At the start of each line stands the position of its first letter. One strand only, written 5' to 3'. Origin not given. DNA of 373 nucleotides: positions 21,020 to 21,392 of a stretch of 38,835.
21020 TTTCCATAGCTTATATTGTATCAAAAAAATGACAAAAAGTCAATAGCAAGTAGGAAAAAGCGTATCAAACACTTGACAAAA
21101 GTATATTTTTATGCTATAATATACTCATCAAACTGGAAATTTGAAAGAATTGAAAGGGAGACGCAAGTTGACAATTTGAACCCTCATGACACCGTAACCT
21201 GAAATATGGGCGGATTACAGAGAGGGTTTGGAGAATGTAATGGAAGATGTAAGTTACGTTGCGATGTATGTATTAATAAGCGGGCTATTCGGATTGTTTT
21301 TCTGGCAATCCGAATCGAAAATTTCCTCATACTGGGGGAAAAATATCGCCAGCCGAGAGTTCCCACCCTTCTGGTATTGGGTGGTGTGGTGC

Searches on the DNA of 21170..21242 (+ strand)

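Call 37: build_rna_model(alignment_id=A3, structure=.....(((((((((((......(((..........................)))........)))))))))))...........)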
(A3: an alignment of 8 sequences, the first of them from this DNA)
Model R1 built from alignment A3 (8 sequences, 84 columns); structure: as given.
model positions 75; base pairs 14; branch points 0; effective number of sequences 3.46; information 0.753 bits per position. Calibrated on 0.2 Mb of random sequence (short: E-values are rough).
structure used (alignment columns):
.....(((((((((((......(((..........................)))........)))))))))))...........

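Call 38: search_with_rna_model(model_id=R1, sources=[window, L011, L012, L013, L016, L027, L032, L033, L034, L035, L036, L037, L038, L039, L040, L041, L042, L043, L044, L045, L046, L047, L048, L049, L050, L051, L052, L053, L054, L055, L056, L057, L058, L059, L060, L061, L062, L063, L064, L065, L066, L067, L068, L069, L070, L071, L072, L073, L074, L075, L076, L077, L078, L079, L080, L081, L082, L083, L084, L085, L086, L087, L088, L089, L090, L091, L092, L093, L094, L095, L096, L097, L098, L099, L100, L101, L102, L103, L104, L105, L106, L107, L108, L109, L110, L111], max_evalue=10, show_alignments=0)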
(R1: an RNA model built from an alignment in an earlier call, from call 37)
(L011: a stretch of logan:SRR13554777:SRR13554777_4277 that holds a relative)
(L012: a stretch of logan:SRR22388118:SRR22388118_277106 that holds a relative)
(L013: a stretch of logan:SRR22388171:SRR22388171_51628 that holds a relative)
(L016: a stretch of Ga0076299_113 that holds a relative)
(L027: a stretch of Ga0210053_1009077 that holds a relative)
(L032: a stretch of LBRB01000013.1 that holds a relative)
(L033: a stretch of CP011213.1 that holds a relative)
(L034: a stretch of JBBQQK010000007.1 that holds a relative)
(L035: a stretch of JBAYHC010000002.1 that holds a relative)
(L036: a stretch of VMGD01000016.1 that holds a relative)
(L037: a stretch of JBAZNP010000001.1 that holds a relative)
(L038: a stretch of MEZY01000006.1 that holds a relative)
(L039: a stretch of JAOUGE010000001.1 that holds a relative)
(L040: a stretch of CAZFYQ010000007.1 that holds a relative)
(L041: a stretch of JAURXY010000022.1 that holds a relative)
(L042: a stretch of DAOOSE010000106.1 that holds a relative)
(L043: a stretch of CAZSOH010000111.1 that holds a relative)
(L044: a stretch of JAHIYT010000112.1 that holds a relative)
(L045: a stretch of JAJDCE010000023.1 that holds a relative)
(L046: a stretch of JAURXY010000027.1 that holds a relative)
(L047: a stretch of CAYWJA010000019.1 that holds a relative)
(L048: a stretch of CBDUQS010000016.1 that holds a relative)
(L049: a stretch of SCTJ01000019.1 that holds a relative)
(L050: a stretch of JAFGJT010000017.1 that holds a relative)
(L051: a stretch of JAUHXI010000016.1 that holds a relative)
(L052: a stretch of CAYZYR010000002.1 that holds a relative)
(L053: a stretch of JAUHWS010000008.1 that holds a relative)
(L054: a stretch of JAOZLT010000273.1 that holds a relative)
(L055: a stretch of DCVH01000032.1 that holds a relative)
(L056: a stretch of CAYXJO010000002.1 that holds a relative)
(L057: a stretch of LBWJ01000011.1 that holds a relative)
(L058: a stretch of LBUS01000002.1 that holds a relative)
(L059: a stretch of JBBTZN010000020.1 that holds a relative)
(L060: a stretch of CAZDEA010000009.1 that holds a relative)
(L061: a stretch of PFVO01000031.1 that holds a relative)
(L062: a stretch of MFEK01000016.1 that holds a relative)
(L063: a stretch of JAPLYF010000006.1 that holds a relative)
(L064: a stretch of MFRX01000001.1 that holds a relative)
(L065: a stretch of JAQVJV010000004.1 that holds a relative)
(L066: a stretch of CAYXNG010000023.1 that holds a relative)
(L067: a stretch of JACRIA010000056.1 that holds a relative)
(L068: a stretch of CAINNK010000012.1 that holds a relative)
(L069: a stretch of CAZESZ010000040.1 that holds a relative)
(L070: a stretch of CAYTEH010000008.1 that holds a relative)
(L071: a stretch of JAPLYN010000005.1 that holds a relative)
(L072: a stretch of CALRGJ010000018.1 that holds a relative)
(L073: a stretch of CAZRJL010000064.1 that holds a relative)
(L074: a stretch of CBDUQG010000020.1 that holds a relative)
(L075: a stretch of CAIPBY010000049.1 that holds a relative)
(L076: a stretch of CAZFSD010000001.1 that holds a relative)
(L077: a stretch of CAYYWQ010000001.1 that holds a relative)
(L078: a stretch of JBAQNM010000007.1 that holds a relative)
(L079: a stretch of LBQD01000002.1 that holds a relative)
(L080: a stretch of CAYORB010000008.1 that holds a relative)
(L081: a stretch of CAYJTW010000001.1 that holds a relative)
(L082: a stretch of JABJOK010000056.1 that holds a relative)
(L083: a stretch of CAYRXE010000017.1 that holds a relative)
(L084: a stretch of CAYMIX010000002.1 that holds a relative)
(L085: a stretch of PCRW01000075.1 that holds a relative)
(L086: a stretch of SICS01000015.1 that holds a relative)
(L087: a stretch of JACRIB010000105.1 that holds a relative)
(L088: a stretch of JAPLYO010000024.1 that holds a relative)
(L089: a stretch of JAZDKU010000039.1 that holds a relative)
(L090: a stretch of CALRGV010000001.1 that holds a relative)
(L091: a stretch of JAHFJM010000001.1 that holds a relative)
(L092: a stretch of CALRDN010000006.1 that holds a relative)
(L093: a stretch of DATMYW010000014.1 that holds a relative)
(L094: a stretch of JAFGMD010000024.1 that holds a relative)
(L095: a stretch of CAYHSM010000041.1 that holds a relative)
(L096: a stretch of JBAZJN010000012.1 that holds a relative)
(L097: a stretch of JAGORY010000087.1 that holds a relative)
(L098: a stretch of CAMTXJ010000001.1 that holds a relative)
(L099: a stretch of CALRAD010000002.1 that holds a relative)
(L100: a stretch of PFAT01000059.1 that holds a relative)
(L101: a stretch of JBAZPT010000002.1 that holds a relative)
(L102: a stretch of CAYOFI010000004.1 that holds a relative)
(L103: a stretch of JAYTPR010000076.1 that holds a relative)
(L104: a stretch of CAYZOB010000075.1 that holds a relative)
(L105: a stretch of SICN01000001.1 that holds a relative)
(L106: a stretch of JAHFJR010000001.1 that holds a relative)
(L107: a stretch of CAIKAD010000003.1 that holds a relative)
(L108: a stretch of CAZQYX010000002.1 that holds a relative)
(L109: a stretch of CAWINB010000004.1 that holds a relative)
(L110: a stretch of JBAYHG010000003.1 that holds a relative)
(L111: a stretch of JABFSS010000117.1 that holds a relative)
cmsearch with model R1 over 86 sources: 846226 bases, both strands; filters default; matches with E-value up to 10: 16.
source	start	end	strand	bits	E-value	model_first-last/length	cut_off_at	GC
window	21170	21242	+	85.1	2.2e-18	1-75/75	no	0.44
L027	6505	6587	-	84.7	2.8e-18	1-75/75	no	0.47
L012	569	650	-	83.4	5.8e-18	1-75/75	no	0.46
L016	3160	3227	-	77.5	2e-16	1-75/75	no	0.43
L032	4660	4727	-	77.5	2e-16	1-75/75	no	0.43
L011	3604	3677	-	76.1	4.6e-16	1-75/75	no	0.47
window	15657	15732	+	74.3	1.3e-15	1-75/75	no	0.39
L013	1984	2059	-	62.3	1.8e-12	1-75/75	no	0.58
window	18038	18102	+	57.4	3.3e-11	1-75/75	no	0.38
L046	3107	3167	+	18.8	0.3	1-75/75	no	0.25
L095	18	76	-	17.7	0.59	1-75/75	no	0.42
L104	6504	6587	+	15.9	1.8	1-75/75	no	0.3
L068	9699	9770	-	14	5.3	1-75/75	no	0.35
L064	5845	5909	+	13.8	6.1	1-75/75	no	0.4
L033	6834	6868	-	13.5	7.3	1-75/75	no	0.4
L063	7313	7368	-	13.4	8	1-75/75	no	0.36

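Call 42: search_with_rna_model(model_id=R1, sources=[L001, L002, L003, L004, L005, L006, L007, L008, L009, L010, L014, L015, L017, L020, L021, L023, L024, L025], max_evalue=1, make_alignment=true)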
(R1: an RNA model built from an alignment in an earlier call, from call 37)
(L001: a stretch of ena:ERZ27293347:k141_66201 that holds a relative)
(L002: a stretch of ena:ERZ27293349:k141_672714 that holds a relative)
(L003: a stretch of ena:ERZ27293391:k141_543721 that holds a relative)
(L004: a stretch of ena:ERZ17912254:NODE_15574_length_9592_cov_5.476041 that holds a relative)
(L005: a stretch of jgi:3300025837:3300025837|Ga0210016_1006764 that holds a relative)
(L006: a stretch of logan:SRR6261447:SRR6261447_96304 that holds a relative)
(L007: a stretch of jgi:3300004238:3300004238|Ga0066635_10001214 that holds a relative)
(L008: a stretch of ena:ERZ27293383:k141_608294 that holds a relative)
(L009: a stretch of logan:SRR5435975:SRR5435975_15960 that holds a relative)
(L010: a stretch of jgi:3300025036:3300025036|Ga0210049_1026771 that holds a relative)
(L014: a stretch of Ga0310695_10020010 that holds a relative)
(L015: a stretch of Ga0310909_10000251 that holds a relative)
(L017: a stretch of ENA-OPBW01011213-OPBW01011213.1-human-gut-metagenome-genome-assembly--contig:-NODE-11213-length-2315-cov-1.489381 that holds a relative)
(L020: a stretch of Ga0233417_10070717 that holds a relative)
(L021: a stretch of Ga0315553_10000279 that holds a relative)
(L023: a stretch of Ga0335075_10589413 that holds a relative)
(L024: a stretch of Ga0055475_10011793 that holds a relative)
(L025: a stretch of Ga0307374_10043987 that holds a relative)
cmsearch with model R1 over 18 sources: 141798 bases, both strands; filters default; matches with E-value up to 1: 14.
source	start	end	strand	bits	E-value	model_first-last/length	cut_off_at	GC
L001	9785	9857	-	85.1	3.7e-19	1-75/75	no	0.44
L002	9242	9314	-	85.1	3.7e-19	1-75/75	no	0.44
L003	9785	9857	-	85.1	3.7e-19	1-75/75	no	0.44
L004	7829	7901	-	85.1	3.7e-19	1-75/75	no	0.44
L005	7421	7493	-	85.1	3.7e-19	1-75/75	no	0.44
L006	7342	7414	-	85.1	3.7e-19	1-75/75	no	0.44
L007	7308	7380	-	85.1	3.7e-19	1-75/75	no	0.44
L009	4722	4794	-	85.1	3.7e-19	1-75/75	no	0.44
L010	2726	2798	-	85.1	3.7e-19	1-75/75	no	0.44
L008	6617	6689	-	81.8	2.6e-18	1-75/75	no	0.42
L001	15296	15371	-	74.3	2.2e-16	1-75/75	no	0.39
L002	14752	14827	-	74.3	2.2e-16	1-75/75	no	0.39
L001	12926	12990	-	57.4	5.5e-12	1-75/75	no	0.38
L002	12382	12446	-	57.4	5.5e-12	1-75/75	no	0.38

Alignment A4: 14 matches aligned to the model, 76 columns, each read 5' to 3' on its own strand. Consensus structure (alignment columns), stored with it:
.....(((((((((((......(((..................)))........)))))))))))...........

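Call 47: search_with_rna_model(model_id=R1, sources=[L112, L113, L114, L115], max_evalue=10, filters=off)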
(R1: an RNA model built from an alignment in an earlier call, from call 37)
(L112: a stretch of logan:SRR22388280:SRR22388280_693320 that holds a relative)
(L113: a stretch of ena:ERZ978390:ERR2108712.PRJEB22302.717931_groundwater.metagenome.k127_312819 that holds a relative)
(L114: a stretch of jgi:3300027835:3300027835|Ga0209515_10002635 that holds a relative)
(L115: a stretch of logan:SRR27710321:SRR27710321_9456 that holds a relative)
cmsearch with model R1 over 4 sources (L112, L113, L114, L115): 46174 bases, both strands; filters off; matches with E-value up to 10: 16.
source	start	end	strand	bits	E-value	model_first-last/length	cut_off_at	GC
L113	6751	6828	+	11.2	1.6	1-75/75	no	0.32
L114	6656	6733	+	11.2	1.6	1-75/75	no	0.32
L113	1915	1948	+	10.3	2.7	1-75/75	no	0.32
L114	1820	1853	+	10.3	2.7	1-75/75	no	0.32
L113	9352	9387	+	8.9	6.4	1-75/75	no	0.28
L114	9257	9292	+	8.9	6.4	1-75/75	no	0.28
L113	8003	8041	-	8.6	7.3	1-75/75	no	0.31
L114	7908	7946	-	8.6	7.3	1-75/75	no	0.31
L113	13708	13735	-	8.3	8.8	1-75/75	no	0.29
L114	13613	13640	-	8.3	8.8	1-75/75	no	0.29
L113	6701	6749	+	8.3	8.8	1-75/75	no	0.33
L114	6606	6654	+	8.3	8.8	1-75/75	no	0.33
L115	4740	4757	-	8.3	9.1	1-75/75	no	0.28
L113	4185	4233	-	8.1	9.9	1-75/75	no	0.41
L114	4090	4138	-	8.1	9.9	1-75/75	no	0.41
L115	6377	6413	-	8.1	9.9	1-75/75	no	0.43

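Call 55: search_with_rna_model(model_id=R1, sources=[L116, L117, L118, L119, L120, L121, L122], max_evalue=10, filters=off, show_alignments=4)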
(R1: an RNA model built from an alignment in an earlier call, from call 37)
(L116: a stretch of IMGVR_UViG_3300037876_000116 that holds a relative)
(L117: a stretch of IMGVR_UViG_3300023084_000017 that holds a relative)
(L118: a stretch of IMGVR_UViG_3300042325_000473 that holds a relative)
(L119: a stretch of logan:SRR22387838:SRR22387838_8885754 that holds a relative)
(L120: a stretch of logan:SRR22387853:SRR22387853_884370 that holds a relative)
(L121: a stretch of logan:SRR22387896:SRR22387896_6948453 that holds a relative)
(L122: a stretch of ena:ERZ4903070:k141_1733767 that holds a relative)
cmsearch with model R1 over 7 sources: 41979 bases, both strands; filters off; matches with E-value up to 10: 28.
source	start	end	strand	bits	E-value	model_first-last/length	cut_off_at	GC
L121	1175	1241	-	76.2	2.1e-17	1-75/75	no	0.45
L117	9462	9535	+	19.5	0.01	1-75/75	no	0.35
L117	5510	5545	-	17.9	0.027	1-75/75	no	0.19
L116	2514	2569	+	15.4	0.12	1-75/75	no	0.3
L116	12851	12917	+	15.3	0.12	1-75/75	no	0.33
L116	669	693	+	13.6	0.34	1-75/75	no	0.16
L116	8995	9022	+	13.1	0.47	1-75/75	no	0.14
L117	4536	4561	-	12.7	0.6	1-75/75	no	0.31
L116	12648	12682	+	12.4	0.69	1-75/75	no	0.23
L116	9806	9867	+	12.4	0.7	1-75/75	no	0.26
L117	8408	8446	+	12.1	0.84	1-75/75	no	0.36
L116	8212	8251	-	11.1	1.5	1-75/75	no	0.4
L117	10399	10431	+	10.2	2.7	1-75/75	no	0.39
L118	6347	6397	-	10.1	2.8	6-66/75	no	0.67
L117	4148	4223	-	10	3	1-75/75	no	0.36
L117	11279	11351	+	9.5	3.9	1-75/75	no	0.34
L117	9184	9233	+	9.1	4.9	1-75/75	no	0.4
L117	642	667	-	9.1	5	1-75/75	no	0.15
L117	12282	12312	+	9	5.5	1-75/75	no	0.32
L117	9410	9457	+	8.9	5.8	1-75/75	no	0.31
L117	5908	5931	-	8.8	6.1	1-75/75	no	0.21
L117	1713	1737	-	8.7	6.5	1-75/75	no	0.28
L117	8492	8510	+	8.4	7.5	1-75/75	no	0.37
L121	1962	1986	+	8.4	7.5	1-75/75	no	0.36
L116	3965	4020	+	8.4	7.6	1-75/75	no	0.29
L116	9026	9052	+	8.2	8.6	1-75/75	no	0.3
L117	2269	2311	-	8.2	8.6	1-75/75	no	0.28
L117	10806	10829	+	8.1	9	1-75/75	no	0.25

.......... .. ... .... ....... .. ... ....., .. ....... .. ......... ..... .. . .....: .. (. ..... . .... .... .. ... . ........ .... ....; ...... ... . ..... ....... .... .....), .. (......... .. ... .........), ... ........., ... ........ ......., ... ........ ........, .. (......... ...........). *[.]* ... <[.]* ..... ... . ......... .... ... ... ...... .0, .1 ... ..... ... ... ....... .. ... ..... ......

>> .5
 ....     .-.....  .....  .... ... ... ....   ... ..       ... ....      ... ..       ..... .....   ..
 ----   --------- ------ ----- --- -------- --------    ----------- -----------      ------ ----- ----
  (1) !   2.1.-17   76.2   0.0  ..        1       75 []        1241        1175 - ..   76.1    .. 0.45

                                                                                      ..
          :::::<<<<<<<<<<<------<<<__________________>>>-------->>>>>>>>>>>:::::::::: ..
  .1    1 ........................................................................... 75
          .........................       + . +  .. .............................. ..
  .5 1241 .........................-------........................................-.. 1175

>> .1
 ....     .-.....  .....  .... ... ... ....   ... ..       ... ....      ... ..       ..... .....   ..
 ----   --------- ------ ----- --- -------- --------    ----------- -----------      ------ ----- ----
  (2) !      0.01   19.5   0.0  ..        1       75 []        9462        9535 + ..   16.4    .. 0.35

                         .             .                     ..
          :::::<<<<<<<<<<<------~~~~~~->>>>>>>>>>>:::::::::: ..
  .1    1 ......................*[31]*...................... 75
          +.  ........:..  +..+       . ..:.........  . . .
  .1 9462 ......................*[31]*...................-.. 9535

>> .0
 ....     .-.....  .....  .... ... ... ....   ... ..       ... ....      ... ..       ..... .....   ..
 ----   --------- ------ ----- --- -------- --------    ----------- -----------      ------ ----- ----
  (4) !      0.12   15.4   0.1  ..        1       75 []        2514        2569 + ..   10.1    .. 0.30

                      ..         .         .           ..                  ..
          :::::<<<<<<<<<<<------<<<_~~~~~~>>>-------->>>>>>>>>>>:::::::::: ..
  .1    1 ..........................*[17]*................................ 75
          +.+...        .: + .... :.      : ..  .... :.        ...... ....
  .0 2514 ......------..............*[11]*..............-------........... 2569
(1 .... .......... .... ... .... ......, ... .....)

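Call 61: search_with_rna_model(model_id=R1, sources=[window, L011, L012, L013, L016, L027, L121, L123], max_evalue=0.00001, make_alignment=true, show_alignments=10)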
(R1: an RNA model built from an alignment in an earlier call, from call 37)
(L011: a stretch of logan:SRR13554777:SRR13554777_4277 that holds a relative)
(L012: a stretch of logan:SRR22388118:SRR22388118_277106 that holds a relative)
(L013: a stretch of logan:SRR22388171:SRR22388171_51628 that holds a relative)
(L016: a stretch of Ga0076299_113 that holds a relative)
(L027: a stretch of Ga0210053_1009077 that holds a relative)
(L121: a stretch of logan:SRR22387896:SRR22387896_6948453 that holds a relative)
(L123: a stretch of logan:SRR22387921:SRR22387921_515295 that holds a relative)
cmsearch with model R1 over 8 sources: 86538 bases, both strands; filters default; matches with E-value up to 0.00001: 10.
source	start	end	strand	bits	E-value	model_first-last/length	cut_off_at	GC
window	21170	21242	+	85.1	2.2e-19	1-75/75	no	0.44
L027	6505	6587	-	84.7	2.8e-19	1-75/75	no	0.47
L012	569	650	-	83.4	5.9e-19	1-75/75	no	0.46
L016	3160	3227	-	77.5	2e-17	1-75/75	no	0.43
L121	1175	1241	-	76.2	4.4e-17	1-75/75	no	0.45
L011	3604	3677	-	76.1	4.7e-17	1-75/75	no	0.47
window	15657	15732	+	74.3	1.4e-16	1-75/75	no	0.39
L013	1984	2059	-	62.3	1.8e-13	1-75/75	no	0.58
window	18038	18102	+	57.4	3.3e-12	1-75/75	no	0.38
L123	940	1012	-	54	2.4e-11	1-75/75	no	0.48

Alignment A5: 10 matches aligned to the model, 84 columns, each read 5' to 3' on its own strand. Consensus structure (alignment columns), stored with it:
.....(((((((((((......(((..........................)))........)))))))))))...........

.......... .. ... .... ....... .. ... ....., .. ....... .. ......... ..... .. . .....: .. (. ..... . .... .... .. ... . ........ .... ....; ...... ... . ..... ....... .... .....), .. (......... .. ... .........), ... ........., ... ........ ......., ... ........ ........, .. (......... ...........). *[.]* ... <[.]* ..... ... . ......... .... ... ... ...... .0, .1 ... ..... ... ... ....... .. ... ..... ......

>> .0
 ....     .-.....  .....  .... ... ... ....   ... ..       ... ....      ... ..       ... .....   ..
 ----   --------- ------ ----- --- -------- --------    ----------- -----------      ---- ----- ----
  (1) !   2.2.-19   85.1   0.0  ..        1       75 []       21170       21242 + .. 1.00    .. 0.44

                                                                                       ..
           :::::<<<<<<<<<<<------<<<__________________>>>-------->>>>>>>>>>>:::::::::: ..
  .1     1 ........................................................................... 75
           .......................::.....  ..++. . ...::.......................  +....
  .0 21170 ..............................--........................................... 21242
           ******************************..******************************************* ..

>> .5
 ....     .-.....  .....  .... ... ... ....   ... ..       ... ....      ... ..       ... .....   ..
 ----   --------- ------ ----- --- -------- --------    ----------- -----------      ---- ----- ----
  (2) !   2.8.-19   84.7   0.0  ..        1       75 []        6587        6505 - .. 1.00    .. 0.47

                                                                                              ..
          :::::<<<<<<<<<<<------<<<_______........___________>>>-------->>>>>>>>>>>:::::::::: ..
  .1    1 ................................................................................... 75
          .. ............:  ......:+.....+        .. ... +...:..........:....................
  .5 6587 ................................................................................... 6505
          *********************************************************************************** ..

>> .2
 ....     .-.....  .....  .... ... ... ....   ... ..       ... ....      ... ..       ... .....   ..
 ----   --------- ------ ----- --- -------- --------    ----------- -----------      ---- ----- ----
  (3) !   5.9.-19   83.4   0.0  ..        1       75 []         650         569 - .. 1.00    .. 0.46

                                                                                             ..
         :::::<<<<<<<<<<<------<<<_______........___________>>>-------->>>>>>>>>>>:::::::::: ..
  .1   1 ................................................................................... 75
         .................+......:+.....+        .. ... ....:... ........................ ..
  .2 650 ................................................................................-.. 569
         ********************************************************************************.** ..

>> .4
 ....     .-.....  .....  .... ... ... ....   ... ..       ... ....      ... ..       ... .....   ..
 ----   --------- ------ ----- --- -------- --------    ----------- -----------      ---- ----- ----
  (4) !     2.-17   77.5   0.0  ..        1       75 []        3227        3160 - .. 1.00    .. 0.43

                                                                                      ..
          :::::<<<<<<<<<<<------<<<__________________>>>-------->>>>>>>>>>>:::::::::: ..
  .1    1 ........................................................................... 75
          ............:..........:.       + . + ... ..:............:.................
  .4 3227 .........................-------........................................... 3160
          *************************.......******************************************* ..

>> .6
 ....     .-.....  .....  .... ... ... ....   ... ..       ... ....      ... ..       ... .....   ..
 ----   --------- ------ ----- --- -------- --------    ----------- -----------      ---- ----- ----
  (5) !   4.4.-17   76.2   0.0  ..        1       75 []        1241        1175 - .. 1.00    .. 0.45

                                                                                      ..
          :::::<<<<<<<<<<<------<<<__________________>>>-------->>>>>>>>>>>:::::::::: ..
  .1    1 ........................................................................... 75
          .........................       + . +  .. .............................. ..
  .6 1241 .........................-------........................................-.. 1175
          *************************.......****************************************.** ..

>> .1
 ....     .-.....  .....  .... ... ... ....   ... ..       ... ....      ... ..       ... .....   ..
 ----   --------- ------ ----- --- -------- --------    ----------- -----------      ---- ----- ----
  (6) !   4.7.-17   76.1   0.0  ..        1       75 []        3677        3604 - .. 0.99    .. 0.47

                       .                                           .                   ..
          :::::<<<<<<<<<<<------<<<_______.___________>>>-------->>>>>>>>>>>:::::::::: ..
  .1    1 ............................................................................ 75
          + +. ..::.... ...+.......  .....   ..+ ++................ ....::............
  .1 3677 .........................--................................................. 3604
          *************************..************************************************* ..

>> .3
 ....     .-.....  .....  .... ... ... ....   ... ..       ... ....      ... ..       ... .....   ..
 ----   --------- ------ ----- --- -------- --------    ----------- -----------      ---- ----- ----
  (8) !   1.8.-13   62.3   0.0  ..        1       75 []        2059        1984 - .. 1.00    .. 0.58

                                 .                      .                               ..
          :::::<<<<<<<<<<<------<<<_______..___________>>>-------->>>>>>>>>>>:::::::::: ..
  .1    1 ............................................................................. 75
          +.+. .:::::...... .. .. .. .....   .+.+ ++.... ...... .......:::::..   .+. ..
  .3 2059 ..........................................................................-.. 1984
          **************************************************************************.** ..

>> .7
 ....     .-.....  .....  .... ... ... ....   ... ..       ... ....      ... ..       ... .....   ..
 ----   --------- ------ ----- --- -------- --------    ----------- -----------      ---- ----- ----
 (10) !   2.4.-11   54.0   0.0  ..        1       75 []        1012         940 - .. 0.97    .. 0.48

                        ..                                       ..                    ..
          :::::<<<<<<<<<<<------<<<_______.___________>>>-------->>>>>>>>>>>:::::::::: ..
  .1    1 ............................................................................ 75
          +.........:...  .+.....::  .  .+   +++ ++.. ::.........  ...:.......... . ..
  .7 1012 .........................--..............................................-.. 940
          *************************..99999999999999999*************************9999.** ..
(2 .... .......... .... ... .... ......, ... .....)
